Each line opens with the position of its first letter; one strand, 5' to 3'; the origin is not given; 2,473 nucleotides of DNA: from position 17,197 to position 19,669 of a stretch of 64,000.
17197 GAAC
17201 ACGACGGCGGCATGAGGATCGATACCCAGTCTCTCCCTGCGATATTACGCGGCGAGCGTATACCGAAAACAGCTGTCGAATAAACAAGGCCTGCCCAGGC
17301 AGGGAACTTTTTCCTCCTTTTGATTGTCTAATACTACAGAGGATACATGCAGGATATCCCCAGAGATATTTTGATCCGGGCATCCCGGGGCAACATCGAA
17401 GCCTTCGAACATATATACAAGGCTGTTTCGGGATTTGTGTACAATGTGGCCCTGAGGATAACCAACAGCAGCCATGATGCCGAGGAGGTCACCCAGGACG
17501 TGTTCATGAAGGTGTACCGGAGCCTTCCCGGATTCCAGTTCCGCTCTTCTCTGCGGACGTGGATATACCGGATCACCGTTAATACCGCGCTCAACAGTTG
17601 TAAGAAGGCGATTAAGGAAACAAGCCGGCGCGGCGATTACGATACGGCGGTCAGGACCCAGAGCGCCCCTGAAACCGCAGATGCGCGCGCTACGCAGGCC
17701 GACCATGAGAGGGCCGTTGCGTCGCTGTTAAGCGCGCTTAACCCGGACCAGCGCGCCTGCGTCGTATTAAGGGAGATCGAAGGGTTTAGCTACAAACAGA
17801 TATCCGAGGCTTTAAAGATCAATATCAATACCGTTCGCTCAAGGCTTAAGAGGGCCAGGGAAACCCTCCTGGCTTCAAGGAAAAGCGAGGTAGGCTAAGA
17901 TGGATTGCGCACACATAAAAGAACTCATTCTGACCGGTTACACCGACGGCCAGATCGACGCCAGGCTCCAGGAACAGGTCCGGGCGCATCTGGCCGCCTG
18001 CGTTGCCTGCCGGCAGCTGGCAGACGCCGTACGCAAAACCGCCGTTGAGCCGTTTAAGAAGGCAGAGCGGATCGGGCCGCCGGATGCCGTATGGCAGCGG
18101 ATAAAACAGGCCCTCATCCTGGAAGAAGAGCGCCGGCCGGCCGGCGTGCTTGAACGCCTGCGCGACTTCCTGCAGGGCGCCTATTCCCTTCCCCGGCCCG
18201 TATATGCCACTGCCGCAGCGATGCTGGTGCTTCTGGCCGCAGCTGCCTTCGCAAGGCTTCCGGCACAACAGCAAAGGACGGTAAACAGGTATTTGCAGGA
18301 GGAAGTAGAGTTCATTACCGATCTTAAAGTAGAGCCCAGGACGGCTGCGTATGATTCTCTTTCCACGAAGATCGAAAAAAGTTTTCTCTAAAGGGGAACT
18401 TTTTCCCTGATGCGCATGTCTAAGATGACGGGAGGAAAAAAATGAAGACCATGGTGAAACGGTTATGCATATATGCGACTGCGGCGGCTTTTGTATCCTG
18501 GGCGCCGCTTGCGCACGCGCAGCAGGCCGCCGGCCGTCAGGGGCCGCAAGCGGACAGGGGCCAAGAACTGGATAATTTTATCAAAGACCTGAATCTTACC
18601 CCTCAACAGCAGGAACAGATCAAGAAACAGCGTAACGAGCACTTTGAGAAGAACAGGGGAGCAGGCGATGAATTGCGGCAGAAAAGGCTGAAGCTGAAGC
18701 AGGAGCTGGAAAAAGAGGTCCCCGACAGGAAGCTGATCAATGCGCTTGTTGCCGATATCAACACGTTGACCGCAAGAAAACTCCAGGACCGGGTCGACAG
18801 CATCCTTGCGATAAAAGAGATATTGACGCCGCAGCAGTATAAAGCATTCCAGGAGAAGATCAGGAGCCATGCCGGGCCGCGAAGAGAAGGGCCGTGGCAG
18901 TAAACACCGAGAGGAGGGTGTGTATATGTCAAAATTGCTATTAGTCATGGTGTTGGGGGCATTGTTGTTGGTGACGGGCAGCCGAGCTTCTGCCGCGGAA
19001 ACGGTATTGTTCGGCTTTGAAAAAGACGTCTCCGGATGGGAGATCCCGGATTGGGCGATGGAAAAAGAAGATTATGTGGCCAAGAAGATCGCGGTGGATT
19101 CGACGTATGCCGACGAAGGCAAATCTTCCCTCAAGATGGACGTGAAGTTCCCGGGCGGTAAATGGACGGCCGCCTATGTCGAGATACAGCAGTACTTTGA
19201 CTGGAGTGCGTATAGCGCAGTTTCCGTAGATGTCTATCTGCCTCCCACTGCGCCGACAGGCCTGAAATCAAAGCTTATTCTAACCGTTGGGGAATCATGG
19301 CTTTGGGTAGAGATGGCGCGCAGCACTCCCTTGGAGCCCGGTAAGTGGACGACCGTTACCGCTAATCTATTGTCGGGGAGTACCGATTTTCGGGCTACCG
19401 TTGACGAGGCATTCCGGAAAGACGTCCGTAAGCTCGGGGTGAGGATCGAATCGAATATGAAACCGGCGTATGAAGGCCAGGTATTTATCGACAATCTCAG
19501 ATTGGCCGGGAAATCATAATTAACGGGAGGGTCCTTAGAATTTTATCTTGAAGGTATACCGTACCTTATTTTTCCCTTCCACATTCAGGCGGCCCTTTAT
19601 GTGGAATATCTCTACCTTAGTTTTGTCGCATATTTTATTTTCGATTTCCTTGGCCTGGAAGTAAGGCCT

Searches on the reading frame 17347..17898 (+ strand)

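Call 12: search_protein_families(library=pfam, proteins=[window:17347-17898:+], max_evalue=0.001)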
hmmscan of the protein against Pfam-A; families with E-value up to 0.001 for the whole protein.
window:17347-17898:+ (183 aa): 6 families
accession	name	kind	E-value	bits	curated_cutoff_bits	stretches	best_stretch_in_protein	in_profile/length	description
PF08281.18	Sigma70_r4_2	-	1.5e-17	63.4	25.7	1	122-174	2-54/54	Sigma-70, region 4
PF04542.20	Sigma70_r2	-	1.2e-16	60.7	24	1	24-87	2-67/71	Sigma-70 region 2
PF04545.22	Sigma70_r4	-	1.6e-10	40.7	24.1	1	127-174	1-48/50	Sigma-70, region 4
PF07638.17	Sigma70_ECF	-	2e-06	28.3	21.1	1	82-174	87-179/185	ECF sigma factor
PF13384.12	HTH_23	-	2.5e-06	27.6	24.6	1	134-170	5-41/50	Homeodomain-like domain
PF13556.12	HTH_30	-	0.0001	22.4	27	1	146-174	12-40/59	PucR C-terminal helix-turn-helix domain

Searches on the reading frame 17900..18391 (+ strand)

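Call 12: search_protein_families(library=pfam, proteins=[window:17900-18391:+], max_evalue=0.001)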
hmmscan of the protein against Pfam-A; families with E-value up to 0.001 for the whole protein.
window:17900-18391:+ (163 aa): 1 family
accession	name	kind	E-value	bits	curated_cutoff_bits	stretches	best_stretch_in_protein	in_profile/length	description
PF13490.11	zf-HC2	-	1.4e-06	28.8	22.2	1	11-38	8-35/35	Putative zinc-finger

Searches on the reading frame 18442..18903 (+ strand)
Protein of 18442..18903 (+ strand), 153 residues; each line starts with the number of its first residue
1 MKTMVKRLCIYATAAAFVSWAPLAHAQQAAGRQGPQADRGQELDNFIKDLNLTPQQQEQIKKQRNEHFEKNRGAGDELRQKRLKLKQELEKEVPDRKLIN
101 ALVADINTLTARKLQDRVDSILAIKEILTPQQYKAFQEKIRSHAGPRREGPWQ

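Call 12: search_protein_families(library=pfam, proteins=[window:18442-18903:+], max_evalue=0.001)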
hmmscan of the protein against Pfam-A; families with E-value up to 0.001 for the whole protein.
window:18442-18903:+ (153 aa): 1 family
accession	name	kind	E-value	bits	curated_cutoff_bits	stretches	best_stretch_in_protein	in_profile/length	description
PF13801.11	Metal_resist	-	2.4e-11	44.3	29.2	1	14-132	12-122/125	Heavy-metal resistance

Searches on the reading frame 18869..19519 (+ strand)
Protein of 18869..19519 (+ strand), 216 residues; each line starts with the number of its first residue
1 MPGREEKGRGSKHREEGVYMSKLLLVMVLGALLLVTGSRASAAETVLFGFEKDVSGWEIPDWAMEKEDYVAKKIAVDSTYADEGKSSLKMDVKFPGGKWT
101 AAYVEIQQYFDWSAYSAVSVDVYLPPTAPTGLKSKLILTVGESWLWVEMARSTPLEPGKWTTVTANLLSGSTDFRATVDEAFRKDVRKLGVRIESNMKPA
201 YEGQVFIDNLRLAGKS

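Call 4: search_protein_families(library=pfam, proteins=[window:18869-19519:+], max_evalue=0.01)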
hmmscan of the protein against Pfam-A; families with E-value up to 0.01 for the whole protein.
window:18869-19519:+ (216 aa): 3 families
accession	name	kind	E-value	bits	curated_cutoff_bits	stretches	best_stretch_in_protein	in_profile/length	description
PF21253.3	Mann_GBD_bact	-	1.3e-10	42.1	27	1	48-209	1-143/143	Mannanase, galactose-binding domain-like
PF09212.16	CBM27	-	1e-05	26.3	20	1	78-213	38-171/173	Carbohydrate binding module 27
PF18329.7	SGBP_B_XBD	-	0.0002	22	26.4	1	51-212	43-184/186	Surface glycan-binding protein B xyloglucan binding domain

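Call 5: search_protein_families(library=ncbifam, proteins=[window:18869-19519:+], max_evalue=0.01)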
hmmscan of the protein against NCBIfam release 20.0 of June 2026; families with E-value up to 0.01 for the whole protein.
window:18869-19519:+ (216 aa): 0 families
